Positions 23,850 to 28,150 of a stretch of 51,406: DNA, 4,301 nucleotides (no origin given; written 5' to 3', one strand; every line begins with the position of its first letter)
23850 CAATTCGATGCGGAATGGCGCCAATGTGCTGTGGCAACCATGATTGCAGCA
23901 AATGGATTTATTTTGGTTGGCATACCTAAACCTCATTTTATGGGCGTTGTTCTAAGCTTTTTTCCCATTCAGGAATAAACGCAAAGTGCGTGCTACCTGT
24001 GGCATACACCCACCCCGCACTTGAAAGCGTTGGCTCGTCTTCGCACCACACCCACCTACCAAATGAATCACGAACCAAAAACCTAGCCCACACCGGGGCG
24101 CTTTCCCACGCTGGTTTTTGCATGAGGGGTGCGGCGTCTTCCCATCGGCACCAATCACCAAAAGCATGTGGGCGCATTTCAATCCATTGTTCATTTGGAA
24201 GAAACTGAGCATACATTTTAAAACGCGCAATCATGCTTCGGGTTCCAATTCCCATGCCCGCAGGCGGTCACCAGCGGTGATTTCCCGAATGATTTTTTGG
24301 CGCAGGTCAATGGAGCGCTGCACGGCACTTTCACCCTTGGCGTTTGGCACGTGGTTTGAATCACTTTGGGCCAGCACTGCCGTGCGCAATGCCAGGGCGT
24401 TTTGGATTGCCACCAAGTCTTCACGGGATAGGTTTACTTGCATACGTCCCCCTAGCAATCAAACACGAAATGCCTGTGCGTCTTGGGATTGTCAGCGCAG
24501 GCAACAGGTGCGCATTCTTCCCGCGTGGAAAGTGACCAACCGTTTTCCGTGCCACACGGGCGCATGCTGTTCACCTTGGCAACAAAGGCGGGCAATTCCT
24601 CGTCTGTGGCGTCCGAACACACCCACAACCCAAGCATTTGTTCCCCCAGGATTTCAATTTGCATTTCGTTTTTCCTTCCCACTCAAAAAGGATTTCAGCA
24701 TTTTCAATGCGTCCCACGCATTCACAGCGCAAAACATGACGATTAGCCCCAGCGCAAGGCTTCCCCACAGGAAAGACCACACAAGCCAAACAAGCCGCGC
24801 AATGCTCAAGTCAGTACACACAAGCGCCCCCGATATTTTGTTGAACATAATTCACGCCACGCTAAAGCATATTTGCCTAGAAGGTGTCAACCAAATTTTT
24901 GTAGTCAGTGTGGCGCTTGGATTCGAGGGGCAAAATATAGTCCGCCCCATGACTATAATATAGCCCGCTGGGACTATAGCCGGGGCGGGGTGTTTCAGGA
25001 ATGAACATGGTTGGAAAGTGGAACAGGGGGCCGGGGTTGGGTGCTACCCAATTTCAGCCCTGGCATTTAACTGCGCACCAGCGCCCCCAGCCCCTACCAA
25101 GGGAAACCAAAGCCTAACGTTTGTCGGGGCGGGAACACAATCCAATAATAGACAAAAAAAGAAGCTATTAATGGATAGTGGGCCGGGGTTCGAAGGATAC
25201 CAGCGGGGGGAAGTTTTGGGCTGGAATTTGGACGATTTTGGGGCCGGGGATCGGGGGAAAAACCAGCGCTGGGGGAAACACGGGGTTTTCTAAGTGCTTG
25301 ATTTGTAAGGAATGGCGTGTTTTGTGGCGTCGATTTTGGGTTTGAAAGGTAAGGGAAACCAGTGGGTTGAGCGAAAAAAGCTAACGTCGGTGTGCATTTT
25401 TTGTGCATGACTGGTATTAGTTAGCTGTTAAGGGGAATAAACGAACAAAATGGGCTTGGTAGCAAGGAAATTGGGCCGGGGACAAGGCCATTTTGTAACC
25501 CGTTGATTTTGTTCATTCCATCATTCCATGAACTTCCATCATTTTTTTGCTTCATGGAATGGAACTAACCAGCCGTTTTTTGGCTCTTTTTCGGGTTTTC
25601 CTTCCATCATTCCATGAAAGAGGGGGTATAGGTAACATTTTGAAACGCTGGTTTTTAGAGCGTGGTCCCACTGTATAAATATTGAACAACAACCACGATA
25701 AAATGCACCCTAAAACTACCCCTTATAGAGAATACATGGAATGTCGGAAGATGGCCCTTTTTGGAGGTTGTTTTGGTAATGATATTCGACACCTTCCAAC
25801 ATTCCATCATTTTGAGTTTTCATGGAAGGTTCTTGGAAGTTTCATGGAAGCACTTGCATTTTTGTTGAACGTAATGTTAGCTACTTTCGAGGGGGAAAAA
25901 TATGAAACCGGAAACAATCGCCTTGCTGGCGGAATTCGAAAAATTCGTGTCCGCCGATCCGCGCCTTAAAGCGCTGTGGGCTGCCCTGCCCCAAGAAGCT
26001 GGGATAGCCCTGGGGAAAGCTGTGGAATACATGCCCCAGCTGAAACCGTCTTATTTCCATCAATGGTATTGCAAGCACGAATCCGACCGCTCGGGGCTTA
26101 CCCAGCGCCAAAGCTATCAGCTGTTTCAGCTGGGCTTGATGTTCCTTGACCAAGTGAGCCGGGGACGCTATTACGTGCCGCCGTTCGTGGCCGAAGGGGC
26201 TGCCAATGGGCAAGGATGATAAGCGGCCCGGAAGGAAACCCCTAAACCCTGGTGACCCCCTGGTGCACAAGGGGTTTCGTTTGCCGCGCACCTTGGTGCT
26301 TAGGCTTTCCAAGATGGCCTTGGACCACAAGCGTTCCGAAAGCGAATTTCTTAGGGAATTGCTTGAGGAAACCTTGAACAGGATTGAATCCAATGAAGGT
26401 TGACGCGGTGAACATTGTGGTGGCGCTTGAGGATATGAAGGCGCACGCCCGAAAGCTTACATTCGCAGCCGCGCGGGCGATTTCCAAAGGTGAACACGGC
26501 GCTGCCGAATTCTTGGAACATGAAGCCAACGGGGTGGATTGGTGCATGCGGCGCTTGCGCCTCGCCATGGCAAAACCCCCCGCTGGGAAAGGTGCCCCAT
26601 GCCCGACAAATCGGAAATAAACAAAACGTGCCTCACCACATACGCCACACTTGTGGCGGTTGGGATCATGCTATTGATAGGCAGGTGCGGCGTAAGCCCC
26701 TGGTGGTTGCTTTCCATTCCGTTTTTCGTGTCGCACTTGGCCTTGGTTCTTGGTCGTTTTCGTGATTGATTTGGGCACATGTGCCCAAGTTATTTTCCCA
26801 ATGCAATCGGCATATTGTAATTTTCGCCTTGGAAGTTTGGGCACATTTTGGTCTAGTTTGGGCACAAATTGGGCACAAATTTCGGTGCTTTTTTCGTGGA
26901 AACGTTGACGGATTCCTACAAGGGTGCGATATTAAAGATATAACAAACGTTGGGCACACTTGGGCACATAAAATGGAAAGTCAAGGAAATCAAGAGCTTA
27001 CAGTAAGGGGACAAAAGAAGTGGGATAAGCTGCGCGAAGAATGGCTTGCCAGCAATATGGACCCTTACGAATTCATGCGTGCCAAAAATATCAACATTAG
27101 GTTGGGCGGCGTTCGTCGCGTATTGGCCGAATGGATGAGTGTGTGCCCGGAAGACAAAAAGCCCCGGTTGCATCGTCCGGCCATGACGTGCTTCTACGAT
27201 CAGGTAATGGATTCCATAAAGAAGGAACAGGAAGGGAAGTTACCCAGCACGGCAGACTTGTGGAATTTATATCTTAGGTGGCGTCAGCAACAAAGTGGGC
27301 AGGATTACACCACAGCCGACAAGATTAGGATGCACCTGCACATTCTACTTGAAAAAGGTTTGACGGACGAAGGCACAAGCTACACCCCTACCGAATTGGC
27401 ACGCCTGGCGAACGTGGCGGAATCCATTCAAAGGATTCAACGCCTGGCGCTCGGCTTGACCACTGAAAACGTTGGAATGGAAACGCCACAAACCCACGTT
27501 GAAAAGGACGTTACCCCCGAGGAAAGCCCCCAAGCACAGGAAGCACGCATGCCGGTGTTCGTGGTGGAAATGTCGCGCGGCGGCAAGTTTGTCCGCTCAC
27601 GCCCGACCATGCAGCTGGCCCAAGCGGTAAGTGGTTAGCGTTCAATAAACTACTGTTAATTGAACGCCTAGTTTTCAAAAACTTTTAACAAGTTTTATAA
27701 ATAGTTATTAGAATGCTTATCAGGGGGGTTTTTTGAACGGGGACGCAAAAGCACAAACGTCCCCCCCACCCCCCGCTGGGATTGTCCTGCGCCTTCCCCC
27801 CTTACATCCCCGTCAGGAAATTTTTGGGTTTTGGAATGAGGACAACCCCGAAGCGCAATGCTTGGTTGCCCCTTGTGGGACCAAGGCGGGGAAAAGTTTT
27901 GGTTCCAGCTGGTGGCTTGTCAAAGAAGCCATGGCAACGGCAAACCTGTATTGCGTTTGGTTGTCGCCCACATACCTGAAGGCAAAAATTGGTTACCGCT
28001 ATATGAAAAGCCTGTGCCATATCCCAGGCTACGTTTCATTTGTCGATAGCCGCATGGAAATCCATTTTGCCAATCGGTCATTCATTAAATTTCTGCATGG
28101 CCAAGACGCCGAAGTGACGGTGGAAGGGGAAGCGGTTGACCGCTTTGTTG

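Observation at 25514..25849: Iteron-like array of TTCCAT(C/G)A repeats in both orientations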

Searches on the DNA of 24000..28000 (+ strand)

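Call 9: search_dna_similar(query=window:24000-28000:+, collection=phages, mode=distant)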
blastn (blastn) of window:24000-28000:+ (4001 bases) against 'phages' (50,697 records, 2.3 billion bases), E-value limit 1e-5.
No match.

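Call 12: search_rna_families(source=window, start=24500, end=26300, threshold=evalue, max_evalue=1)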
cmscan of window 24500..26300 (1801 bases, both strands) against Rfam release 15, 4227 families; matches with E-value up to 1: 0.
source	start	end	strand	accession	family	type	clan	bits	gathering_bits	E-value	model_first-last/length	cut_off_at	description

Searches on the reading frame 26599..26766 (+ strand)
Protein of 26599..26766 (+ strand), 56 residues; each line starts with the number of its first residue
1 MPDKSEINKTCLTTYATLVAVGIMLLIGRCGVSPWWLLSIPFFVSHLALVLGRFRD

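Call 73: search_protein_families(library=pfam, proteins=[window:26599-26766:+], max_evalue=0.01)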
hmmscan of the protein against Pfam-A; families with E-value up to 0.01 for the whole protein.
window:26599-26766:+ (56 aa): 1 family
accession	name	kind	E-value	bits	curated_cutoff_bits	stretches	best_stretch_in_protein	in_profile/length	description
PF20969.2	MASE11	-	0.0085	16.5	27.3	1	11-47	65-101/168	MASE11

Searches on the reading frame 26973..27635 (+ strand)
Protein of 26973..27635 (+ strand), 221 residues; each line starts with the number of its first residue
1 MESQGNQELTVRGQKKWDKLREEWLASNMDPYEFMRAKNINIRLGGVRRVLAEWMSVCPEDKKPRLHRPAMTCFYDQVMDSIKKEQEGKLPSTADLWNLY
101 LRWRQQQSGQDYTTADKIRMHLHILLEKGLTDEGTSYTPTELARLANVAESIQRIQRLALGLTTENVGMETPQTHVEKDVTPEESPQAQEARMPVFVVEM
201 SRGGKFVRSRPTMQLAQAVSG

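Call 40: search_protein_families(library=phrogs, proteins=[window:26973-27635:+], max_evalue=0.01)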
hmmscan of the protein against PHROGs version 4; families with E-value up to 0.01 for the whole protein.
window:26973-27635:+ (221 aa): 0 families

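Call 45: find_homologous_proteins(query=window:26973-27635:+)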
Query window:26973-27635:+ (221 aa): 7 proteins with E <= 0.001 among 228 candidates.
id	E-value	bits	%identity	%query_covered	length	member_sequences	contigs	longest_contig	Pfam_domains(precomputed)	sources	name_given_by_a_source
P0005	2.0e-144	496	100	100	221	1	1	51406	-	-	-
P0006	2.0e-105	369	77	100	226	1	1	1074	-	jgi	jgi:hypothetical protein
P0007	4.0e-59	218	51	91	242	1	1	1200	-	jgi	-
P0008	1.3e-26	112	35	92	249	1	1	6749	-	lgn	-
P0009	2.1e-24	104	33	90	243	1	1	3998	-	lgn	-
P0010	4.6e-18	84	39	55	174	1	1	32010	-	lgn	-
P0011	2.9e-16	78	42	52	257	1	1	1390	-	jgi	jgi:hypothetical protein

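Call 46: find_encoding_contigs(protein=P0006, flank=4000)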
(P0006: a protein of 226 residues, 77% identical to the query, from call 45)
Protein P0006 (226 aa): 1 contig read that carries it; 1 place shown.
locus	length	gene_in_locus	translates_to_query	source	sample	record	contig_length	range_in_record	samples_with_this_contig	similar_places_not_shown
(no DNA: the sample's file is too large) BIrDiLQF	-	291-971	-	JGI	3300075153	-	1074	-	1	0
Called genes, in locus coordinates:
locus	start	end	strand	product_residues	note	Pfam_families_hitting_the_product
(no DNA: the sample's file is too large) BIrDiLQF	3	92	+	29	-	?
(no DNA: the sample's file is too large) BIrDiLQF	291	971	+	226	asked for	-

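Call 47: find_encoding_contigs(protein=P0010, flank=6000)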
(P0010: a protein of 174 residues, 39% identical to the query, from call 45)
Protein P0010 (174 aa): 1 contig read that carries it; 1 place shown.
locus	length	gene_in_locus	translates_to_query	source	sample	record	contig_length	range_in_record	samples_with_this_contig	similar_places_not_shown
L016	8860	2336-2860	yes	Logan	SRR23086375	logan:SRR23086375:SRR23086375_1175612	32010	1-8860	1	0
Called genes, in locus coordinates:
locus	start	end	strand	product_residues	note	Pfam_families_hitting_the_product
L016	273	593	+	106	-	-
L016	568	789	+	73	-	-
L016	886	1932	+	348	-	PF06067:DUF932 (faint)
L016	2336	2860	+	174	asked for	-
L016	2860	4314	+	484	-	PF17289:Terminase_6C (weak)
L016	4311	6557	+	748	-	PF04860:Phage_portal, PF04233:Phage_Mu_F (faint)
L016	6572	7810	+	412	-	-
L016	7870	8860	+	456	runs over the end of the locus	-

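Call 48: find_encoding_contigs(protein=P0008, flank=6000)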
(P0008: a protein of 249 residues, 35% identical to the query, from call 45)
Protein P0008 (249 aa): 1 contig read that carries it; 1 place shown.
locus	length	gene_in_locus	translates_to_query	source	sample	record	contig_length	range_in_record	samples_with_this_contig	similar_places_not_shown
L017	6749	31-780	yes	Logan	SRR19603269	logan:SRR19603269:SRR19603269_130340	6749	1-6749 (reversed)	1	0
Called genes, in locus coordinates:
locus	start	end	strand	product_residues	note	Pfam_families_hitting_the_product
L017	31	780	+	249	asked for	-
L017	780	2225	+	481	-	-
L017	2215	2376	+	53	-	-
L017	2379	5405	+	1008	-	PF04860:Phage_portal, PF04233:Phage_Mu_F (weak), PF14890:Intein_splicing (weak)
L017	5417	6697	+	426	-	-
